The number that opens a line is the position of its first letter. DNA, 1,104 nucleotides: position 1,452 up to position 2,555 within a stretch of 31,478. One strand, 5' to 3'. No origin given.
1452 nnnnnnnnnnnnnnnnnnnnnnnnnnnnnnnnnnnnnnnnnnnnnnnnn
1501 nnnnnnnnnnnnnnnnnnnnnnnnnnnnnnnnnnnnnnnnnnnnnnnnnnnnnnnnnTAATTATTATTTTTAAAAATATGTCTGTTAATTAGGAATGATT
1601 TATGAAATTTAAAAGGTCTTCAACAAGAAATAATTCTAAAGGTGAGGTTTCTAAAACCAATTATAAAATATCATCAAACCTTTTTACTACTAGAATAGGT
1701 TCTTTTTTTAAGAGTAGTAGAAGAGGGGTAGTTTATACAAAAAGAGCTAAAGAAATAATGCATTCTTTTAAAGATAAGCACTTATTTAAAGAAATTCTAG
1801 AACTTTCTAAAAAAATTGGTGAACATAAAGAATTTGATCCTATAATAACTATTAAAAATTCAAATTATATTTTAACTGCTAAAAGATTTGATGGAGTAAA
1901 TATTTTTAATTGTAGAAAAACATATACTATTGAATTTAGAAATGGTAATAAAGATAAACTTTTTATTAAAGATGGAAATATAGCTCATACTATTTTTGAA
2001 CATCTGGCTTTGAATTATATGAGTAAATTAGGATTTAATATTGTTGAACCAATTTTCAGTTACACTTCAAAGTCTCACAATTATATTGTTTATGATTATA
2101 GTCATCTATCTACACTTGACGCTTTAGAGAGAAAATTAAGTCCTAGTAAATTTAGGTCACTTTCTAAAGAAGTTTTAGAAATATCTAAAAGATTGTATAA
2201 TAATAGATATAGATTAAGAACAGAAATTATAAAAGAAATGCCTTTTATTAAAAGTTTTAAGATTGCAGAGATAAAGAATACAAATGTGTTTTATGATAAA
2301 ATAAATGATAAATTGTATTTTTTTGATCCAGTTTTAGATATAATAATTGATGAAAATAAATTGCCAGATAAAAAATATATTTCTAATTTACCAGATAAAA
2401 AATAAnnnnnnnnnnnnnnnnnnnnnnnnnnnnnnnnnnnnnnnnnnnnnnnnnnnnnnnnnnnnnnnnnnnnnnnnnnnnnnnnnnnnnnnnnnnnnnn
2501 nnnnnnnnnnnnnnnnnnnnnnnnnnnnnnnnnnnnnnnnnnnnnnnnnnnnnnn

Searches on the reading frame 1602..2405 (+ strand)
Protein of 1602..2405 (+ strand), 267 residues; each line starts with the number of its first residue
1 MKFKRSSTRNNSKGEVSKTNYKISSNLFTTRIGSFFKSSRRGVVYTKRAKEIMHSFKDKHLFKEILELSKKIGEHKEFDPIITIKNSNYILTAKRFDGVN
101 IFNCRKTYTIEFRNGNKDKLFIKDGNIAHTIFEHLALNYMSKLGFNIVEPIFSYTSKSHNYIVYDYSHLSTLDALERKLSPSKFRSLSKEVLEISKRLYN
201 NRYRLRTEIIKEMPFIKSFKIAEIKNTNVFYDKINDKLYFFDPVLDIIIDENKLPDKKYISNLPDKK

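Call 4: search_protein_families(library=pfam, proteins=[window:1602-2405:+], max_evalue=1)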
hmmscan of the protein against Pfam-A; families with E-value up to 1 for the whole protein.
window:1602-2405:+ (267 aa): 0 families

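Call 11: find_homologous_proteins(query=A1, max_evalue=0.001)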
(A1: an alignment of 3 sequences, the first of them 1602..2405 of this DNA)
Query A1 (3 sequences) (267 aa, profile of the alignment): 6 proteins with E <= 0.001 among 7333 candidates.
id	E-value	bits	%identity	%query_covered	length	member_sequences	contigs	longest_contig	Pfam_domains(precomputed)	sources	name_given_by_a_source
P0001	2.3e-130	452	48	94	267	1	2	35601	-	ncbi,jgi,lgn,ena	-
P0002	1.2e-129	450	100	100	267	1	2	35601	-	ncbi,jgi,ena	-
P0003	1.1e-68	250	28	42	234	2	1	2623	-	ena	-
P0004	5.4e-60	222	30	42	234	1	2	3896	-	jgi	jgi:serine/threonine protein kinase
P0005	2.6e-47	180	27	42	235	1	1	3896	-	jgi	jgi:hypothetical protein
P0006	4.5e-17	81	28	60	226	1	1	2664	-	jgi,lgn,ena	-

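Call 15: find_encoding_contigs(protein=P0004, flank=10000)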
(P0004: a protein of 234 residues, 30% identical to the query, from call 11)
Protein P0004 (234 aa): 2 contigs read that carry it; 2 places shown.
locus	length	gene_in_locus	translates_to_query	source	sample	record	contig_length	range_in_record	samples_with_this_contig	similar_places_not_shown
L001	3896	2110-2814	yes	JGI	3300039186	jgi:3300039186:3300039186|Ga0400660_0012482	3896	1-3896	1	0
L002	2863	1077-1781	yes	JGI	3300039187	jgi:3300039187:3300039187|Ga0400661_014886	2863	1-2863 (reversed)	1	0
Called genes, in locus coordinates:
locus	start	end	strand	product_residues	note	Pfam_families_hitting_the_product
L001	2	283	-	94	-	?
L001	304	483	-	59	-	-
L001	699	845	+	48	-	-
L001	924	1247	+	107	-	-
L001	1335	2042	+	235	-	-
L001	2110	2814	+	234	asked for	-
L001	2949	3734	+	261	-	-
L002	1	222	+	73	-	?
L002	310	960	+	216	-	-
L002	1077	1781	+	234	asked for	-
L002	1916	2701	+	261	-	-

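Call 26: find_encoding_contigs(protein=P0002, flank=10000, max_places=4)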
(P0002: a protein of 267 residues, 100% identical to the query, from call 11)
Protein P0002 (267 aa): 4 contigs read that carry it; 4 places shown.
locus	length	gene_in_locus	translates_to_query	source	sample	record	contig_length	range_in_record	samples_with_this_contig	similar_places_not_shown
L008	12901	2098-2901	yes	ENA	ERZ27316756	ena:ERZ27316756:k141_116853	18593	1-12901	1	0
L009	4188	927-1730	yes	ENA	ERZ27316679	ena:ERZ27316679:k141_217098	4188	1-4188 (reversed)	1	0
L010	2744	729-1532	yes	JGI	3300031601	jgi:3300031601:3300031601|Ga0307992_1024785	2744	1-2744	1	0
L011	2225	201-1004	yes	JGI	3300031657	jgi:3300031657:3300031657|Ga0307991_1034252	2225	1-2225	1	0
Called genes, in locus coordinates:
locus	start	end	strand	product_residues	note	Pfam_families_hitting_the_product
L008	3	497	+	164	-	?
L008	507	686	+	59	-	-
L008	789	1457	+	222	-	PF07853:DUF1648, PF13630:SdpI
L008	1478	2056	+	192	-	PF00753:Lactamase_B, PF23023:Anti-Pycsar_Apyc1 (weak), PF19583:ODP, PF12706:Lactamase_B_2 (faint)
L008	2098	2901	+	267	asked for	-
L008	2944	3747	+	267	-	-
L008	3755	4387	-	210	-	PF00702:Hydrolase, PF13419:HAD_2, PF13242:Hydrolase_like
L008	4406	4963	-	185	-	PF06966:DUF1295 (weak), PF04140:ICMT, PF04191:PEMT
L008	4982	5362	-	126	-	-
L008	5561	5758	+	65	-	PF00313:CSD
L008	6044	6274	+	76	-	-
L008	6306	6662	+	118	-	-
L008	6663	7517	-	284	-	PF22435:MRM3-like_sub_bind (weak), PF22655:SpoU_sub_bind_like, PF00588:SpoU_methylase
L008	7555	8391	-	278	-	PF00882:Zn_dep_PLPC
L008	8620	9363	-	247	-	-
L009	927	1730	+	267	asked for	-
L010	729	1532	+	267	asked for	-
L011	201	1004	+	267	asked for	-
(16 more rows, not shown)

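Call 37: find_encoding_contigs(protein=P0006, flank=10000)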
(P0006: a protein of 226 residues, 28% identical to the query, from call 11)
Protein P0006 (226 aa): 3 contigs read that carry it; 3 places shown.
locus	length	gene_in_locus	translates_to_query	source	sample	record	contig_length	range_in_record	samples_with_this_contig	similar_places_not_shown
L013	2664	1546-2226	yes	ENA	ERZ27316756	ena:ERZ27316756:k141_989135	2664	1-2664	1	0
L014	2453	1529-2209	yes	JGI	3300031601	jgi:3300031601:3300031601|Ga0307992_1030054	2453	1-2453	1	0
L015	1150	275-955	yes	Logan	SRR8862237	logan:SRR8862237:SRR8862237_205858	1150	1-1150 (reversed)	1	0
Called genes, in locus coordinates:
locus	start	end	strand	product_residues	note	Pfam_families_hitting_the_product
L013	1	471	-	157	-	?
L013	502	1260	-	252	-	-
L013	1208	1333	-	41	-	-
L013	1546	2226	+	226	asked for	-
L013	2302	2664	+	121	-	?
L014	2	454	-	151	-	?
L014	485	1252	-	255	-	-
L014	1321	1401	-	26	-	-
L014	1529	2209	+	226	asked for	-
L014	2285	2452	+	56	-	?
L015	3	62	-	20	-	?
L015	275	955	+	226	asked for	-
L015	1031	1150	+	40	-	?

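Call 38: find_encoding_contigs(protein=P0003, flank=10000)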
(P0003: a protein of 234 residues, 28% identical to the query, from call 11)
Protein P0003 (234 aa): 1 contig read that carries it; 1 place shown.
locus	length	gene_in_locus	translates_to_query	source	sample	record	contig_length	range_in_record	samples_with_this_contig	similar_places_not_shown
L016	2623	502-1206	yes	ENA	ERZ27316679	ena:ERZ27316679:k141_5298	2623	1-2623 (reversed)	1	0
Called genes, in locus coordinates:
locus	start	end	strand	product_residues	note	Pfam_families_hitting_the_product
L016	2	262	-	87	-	?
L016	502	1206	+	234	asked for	-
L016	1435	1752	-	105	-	-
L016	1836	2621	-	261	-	?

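Call 69: search_protein_families(library=ncbifam, proteins=[window:1602-2405:+], max_evalue=0.1)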
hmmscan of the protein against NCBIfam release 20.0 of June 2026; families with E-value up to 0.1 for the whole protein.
window:1602-2405:+ (267 aa): 0 families

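Call 70: search_protein_families(library=padloc, proteins=[window:1602-2405:+], max_evalue=0.1)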
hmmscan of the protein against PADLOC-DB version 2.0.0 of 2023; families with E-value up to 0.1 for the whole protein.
window:1602-2405:+ (267 aa): 0 families
